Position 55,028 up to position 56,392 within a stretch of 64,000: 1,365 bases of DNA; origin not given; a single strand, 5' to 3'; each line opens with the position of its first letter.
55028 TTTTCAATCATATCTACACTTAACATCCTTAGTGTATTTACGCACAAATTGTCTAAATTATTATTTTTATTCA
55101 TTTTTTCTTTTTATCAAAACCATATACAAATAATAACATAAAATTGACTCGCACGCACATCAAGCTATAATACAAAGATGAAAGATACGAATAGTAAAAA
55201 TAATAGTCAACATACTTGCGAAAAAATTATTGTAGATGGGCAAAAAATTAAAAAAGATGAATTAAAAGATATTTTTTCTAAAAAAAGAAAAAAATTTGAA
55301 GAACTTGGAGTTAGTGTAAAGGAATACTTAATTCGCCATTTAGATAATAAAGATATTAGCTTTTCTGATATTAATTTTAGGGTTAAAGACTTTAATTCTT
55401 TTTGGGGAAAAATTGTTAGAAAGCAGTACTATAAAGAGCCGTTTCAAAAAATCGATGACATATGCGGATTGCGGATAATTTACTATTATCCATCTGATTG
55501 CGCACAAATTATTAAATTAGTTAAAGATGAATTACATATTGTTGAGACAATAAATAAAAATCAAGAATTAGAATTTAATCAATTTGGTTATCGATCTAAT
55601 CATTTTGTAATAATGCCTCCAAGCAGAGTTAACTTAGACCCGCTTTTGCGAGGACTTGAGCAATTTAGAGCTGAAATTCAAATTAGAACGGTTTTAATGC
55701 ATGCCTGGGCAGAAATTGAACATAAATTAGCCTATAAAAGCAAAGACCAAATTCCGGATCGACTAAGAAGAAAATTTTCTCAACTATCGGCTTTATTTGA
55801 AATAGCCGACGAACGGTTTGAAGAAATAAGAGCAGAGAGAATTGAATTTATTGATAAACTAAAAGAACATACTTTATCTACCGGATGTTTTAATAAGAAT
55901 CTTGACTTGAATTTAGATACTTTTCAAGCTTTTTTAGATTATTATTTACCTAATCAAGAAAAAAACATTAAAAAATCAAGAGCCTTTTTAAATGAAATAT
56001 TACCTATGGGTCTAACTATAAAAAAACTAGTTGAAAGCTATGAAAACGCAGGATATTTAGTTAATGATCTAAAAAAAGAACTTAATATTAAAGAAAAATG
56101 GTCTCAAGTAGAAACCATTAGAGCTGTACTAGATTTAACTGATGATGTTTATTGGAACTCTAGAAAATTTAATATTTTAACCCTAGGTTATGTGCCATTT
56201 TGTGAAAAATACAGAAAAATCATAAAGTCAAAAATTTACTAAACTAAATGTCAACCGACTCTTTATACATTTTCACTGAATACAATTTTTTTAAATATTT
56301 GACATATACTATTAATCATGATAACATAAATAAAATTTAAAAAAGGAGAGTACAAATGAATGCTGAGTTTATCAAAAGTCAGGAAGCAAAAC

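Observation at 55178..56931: Stand-alone RelA/SpoT synthetase with an uncharacterised C-terminal domain, followed by DksA/TraR zinc-finger and small-ORF genes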

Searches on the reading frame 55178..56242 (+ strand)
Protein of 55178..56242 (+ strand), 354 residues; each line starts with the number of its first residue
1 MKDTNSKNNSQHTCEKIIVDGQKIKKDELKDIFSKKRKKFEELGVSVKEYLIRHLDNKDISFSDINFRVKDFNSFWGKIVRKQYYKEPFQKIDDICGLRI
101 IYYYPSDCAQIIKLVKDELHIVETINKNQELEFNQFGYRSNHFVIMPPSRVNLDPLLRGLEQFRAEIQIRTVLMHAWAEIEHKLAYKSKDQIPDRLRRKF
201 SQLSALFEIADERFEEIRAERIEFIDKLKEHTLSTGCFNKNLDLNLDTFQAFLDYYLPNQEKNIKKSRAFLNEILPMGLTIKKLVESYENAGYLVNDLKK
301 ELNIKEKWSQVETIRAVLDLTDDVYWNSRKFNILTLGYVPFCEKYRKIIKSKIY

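Call 3: search_protein_families(library=pfam, proteins=[window:55178-56242:+], max_evalue=0.1)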
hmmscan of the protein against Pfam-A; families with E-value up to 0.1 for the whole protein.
window:55178-56242:+ (354 aa): 2 families
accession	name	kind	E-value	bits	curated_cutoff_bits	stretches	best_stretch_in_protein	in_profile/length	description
PF04607.23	RelA_SpoT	-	1.2e-24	87.2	27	1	68-190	2-112/113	Region found in RelA / SpoT proteins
PF11491.13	DUF3213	-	0.039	14.6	27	0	137-167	33-63/85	Protein of unknown function (DUF3213)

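Call 4: search_protein_families(library=ncbifam, proteins=[window:55178-56242:+], max_evalue=0.1)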
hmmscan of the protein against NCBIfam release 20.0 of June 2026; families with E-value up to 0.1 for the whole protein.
window:55178-56242:+ (354 aa): 3 families
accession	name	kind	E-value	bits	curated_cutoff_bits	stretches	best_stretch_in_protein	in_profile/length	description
NF053588.1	GTPPhKinYjbM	equivalog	8.5e-23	81.2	320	1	40-220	14-191/201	GTP diphosphokinase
TIGR00691.1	spoT_relA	subfamily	1.1e-09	37.2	499.2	1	28-214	172-345/687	RelA/SpoT family protein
NF008124.0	PRK10872.1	equivalog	0.01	14.4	728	1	52-190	237-359/744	GTP diphosphokinase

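Call 5: search_protein_families(library=padloc, proteins=[window:55178-56242:+], max_evalue=0.1)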
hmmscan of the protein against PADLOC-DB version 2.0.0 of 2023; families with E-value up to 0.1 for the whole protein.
window:55178-56242:+ (354 aa): 1 family
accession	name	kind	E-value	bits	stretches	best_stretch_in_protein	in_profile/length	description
PDLC04999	PDC-S33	-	5.5e-16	56.9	1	5-238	8-242/349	-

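Call 6: search_solved_structures(query=window:55178-56242:+, max_evalue=1, show_alignments=3)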
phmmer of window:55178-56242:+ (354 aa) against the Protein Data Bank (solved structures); distinct sequences matched with E-value up to 1: 11.
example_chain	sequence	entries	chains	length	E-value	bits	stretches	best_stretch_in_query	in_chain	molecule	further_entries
6fgk_A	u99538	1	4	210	1.8e-17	66.6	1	63-218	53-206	GTP pyrophosphokinase YwaC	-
5f2v_V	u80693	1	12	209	1.3e-16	63.8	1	37-221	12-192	GTP pyrophosphokinase YjbM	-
5dec_A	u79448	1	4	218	1.3e-16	63.8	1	36-221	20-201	GTP pyrophosphokinase YjbM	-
5ded_D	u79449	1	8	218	1.4e-16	63.7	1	37-221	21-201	GTP pyrophosphokinase YjbM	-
3l9d_A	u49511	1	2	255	2.3e-15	59.7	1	65-220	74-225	Putative GTP pyrophosphokinase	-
2be3_A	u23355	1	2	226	5.6e-15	58.4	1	56-220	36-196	GTP pyrophosphokinase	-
6ewz_A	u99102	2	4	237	7.9e-10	41.5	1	47-220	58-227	GTP pyrophosphokinase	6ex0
6fgj_A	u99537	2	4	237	1e-09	41.1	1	48-220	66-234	GTP pyrophosphokinase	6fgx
7oiw_A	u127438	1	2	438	0.00052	22.4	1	31-229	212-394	GTP pyrophosphokinase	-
2an9_A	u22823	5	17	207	0.74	12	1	140-186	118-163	Guanylate kinase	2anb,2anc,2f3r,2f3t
1s96_A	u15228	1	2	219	0.82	11.9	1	140-186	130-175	Guanylate kinase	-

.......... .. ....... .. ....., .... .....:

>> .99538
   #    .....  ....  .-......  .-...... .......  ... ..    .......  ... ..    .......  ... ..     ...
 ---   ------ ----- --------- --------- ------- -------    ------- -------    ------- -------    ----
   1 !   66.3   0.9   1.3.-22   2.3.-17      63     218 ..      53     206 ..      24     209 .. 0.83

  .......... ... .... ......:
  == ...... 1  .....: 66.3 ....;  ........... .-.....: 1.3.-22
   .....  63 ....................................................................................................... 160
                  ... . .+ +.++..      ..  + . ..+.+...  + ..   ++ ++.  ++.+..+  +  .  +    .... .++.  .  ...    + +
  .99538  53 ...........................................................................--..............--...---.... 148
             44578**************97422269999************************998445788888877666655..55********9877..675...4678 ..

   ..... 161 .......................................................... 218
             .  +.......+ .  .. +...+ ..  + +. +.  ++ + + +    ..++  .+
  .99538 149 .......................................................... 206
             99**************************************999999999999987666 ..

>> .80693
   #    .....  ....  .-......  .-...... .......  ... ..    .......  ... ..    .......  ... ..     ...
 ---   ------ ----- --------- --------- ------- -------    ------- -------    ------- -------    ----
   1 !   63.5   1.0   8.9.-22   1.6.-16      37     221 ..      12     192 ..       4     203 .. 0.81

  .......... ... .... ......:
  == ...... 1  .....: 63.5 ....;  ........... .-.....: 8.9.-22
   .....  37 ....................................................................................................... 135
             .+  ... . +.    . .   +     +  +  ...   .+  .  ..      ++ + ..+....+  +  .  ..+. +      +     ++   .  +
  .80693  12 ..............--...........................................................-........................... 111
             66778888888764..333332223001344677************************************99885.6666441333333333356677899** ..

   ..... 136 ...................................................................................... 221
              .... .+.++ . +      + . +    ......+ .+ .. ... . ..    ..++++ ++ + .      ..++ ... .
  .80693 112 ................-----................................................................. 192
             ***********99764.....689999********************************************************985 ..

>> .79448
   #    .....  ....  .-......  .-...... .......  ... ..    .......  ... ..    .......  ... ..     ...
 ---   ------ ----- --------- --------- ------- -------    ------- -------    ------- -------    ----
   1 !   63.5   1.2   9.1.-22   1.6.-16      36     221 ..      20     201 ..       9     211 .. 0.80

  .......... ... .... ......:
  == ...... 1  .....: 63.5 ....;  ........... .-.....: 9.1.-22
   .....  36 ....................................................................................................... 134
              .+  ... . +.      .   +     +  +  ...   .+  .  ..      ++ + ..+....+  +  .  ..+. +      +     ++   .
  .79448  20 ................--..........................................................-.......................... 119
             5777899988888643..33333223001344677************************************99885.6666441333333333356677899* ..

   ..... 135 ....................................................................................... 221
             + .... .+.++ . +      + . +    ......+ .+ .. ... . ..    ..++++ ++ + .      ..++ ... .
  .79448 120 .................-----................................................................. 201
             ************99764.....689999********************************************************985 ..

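Call 7: find_homologous_proteins(query=window:55178-56242:+)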
Query window:55178-56242:+ (354 aa): 1047 proteins with E <= 0.001 among 5353 candidates; the best 120 are listed.
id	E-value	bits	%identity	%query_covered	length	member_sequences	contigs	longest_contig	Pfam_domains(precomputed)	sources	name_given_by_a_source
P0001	6.2e-233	790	100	100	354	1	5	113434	PF04607.24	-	-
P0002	4.9e-192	655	79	100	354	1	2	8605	PF04607.24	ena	-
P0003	2.2e-185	634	81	97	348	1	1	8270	PF04607.24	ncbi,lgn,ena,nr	ncbi:hypothetical protein ISS03_05640 [Patescibacteria group bacterium]|nr:hypothetical protein [Pat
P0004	4.7e-179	613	77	96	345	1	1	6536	PF04607.24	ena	-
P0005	5.9e-178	609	76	95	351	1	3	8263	PF04607.24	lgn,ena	-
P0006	3.4e-89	317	48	92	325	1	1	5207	PF04607.24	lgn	-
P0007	1.3e-88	315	46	98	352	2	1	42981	PF04607.24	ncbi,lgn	-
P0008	1.1e-82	296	47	88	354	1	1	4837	PF04607.24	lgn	-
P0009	2.1e-79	285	45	93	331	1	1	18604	PF04607.24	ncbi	ncbi:GTP pyrophosphokinase family protein [Halobacteriota archaeon]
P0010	1.9e-76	275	66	52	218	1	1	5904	PF04607.24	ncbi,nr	ncbi:MAG: hypothetical protein NT091_04965 [Candidatus Falkowbacteria bacterium]|nr:hypothetical pro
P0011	4.4e-76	274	44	91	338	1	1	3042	PF04607.24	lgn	-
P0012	6.8e-75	270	43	89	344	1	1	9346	PF04607.24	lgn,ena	-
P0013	2.0e-74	269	44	83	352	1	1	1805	PF04607.24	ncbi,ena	-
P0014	5.8e-74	267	43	88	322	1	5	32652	PF04607.24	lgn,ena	-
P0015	1.6e-72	263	42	88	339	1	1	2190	PF04607.24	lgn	-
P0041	8.0e-67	244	39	93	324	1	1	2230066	PF04607.24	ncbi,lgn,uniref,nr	ncbi:hypothetical protein [Pedobacter frigiditerrae]|uniref:GTP pyrophosphokinase n=1 Tax=Pedobacter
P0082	1.4e-64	236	42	86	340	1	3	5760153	PF04607.24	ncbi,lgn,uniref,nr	ncbi:GTP pyrophosphokinase family protein [Paenibacillus polymyxa]|uniref:GTP pyrophosphokinase n=1 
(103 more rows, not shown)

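Call 9: find_encoding_contigs(protein=P0002, flank=5000, max_places=4)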
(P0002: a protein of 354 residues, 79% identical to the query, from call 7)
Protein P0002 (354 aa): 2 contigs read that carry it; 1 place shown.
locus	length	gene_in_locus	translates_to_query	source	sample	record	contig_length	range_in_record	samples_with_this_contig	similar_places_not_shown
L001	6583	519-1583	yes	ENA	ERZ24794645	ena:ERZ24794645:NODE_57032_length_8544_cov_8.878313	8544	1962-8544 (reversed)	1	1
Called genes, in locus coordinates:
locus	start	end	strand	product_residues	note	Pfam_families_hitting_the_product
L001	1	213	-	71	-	?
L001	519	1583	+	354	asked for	PF04607:RelA_SpoT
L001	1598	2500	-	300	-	PF03446:NAD_binding_2, PF03807:F420_oxidored, PF00393:6PGD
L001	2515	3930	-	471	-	PF00479:G6PD_N, PF02781:G6PD_C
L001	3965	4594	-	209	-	PF00834:Ribul_P_3_epim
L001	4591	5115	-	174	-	PF02502:LacAB_rpiB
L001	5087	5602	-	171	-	-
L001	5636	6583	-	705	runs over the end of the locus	-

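Call 10: find_encoding_contigs(protein=P0003, flank=5000, max_places=4)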
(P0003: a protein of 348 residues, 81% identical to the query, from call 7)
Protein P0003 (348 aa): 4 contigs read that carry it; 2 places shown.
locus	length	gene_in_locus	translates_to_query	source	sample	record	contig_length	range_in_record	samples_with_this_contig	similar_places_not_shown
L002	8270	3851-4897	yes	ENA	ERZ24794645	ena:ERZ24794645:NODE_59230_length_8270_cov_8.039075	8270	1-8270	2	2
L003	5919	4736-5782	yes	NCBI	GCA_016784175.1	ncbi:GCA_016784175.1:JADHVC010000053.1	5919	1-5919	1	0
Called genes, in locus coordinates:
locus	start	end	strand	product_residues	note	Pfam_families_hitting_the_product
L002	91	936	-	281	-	PF00923:TAL_FSA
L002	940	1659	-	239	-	PF18306:LDcluster4, PF03641:Lysine_decarbox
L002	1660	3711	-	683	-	PF00456:Transketolase_N, PF02779:Transket_pyr, PF02780:Transketolase_C, PF22613:Transketolase_C_1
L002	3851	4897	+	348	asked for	PF04607:RelA_SpoT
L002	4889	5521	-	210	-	PF00834:Ribul_P_3_epim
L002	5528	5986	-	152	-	PF02502:LacAB_rpiB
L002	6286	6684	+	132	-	PF00886:Ribosomal_S16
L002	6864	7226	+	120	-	PF13083:KH_KhpA-B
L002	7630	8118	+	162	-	-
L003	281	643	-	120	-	PF04986:Y2_Tnp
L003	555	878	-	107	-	PF14319:Zn_Tnp_IS91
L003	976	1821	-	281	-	PF00923:TAL_FSA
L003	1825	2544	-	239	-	PF18306:LDcluster4, PF03641:Lysine_decarbox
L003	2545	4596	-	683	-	PF00456:Transketolase_N, PF02779:Transket_pyr, PF02780:Transketolase_C, PF22613:Transketolase_C_1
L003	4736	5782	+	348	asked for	PF04607:RelA_SpoT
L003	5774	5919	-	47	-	PF00834:Ribul_P_3_epim (weak)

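Call 16: find_encoding_contigs(protein=P0007, flank=6000, max_places=3)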
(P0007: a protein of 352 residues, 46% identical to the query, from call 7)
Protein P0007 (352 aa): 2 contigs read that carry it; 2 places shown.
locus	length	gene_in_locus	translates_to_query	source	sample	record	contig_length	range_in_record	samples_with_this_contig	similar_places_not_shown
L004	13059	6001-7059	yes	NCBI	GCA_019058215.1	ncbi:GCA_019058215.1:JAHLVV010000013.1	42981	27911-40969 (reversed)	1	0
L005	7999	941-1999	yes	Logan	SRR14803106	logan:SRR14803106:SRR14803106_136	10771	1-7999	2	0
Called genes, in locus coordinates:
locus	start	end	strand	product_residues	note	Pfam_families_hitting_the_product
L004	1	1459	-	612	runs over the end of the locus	PF13676:TIR_2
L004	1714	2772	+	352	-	-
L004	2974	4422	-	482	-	-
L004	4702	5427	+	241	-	-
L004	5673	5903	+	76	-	-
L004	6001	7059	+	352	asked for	PF04607:RelA_SpoT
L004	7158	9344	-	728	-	PF12705:PDDEXK_1 (faint)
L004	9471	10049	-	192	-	PF11977:RNase_Zc3h12a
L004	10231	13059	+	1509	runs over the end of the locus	PF13424:TPR_12 (faint), PF02463:SMC_N, PF13175:AAA_15, PF13304:AAA_21 (weak), PF13476:AAA_23, PF13555:AAA_29 (faint), PF13181:TPR_8 (faint), PF12895:ANAPC3 (weak), +8 more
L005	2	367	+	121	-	?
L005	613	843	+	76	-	-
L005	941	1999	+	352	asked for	PF04607:RelA_SpoT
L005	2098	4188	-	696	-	PF12705:PDDEXK_1 (faint)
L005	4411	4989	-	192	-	PF11977:RNase_Zc3h12a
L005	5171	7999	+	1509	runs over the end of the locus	PF13424:TPR_12 (faint), PF02463:SMC_N, PF13175:AAA_15, PF13304:AAA_21 (weak), PF13476:AAA_23, PF13555:AAA_29 (faint), PF13181:TPR_8 (faint), PF12895:ANAPC3 (weak), +8 more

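Call 17: find_encoding_contigs(protein=P0041, flank=6000, max_places=2)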
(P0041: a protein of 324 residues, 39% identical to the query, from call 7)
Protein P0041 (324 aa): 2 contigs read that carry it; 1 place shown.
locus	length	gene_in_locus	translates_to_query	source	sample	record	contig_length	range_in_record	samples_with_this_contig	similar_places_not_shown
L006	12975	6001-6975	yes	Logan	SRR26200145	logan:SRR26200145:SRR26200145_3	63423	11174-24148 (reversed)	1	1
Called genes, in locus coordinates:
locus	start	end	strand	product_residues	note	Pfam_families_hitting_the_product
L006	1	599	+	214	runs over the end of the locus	PF03193:RsgA_GTPase (faint), PF00009:GTP_EFTU (faint), PF01926:MMR_HSR1, PF02421:FeoB_N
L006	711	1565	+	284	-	PF01040:UbiA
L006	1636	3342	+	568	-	PF01432:Peptidase_M3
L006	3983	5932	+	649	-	PF00324:AA_permease, PF13520:AA_permease_2, PF13906:AA_permease_C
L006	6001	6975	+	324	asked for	PF04607:RelA_SpoT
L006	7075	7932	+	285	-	PF00756:Esterase, PF12146:Hydrolase_4 (weak)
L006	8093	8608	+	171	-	-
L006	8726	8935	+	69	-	-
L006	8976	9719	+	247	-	PF12120:Arr-ms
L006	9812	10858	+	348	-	PF01757:Acyl_transf_3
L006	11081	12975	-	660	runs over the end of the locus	PF02705:K_trans, PF22776:K_trans_C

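Call 18: find_encoding_contigs(protein=P0082, flank=6000, max_places=3)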
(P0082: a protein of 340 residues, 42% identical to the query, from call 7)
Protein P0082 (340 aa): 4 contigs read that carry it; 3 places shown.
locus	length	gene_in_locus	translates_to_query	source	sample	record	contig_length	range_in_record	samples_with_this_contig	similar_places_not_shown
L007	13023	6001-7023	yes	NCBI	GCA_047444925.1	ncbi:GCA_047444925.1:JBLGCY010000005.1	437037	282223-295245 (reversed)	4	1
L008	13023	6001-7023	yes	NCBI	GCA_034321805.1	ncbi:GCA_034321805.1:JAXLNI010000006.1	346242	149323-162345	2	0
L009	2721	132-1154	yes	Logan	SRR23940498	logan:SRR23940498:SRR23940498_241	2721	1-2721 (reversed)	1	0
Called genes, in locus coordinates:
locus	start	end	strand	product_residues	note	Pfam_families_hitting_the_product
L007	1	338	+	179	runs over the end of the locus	PF21172:CueP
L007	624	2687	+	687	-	PF02743:dCache_1, PF22673:MCP-like_PDC_1, PF00672:HAMP (faint), PF00015:MCPsignal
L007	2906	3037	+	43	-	-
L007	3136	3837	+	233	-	PF00589:Phage_integrase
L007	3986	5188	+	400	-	PF00069:Pkinase, PF07714:PK_Tyr_Ser-Thr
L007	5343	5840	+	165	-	-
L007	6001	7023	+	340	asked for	PF04607:RelA_SpoT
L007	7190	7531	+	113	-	-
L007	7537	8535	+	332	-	PF14082:SduA_C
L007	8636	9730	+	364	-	PF04607:RelA_SpoT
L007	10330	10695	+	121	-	-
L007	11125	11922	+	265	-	-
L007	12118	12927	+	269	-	-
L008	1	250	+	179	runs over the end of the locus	PF21172:CueP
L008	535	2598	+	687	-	PF02743:dCache_1, PF22673:MCP-like_PDC_1, PF00672:HAMP (weak), PF00015:MCPsignal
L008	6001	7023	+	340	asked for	PF04607:RelA_SpoT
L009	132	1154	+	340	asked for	PF04607:RelA_SpoT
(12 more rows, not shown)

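Call 19: predict_structure(alignment_id=A1)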
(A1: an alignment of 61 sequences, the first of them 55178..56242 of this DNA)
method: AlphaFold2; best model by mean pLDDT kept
length: 354 residues; sequences in the alignment: 61
mean_pLDDT: 90.9   pTM: 0.78
mean pLDDT of the five models: 90.9, 90.3, 90.0, 89.9, 88.7
residues with pLDDT >= 90: 276; 70-90: 52; 50-70: 18; < 50: 8
segments of 3 or more residues with pLDDT < 50: 1-3, 7-11
pLDDT, mean of each block of 10 residues (from residue 1): 49 77 96 97 98 96 97 96 96 97 94 95 84 71 90 81 96 91 78 87 89 92 93 95 96 96 96 97 98 95 93 98 96 92 96 79
secondary structure, 60 per line:
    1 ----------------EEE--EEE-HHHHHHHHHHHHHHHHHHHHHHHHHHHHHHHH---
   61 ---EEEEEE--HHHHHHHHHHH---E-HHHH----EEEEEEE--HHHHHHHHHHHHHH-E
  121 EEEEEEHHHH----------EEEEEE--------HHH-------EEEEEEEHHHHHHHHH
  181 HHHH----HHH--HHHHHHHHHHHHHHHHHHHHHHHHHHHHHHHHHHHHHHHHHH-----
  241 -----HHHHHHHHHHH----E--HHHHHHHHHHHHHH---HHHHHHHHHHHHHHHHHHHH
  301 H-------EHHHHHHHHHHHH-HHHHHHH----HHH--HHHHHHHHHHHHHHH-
elements in order: E17-19 E22-24 H26-57 E64-69 H72-82 H88-91 E96-102 H105-118 E120-126 H127-130 E141-146 E165-171 H172-184 H194-235 H246-256 H264-277 H281-301 H310-321 H323-329 H339-353
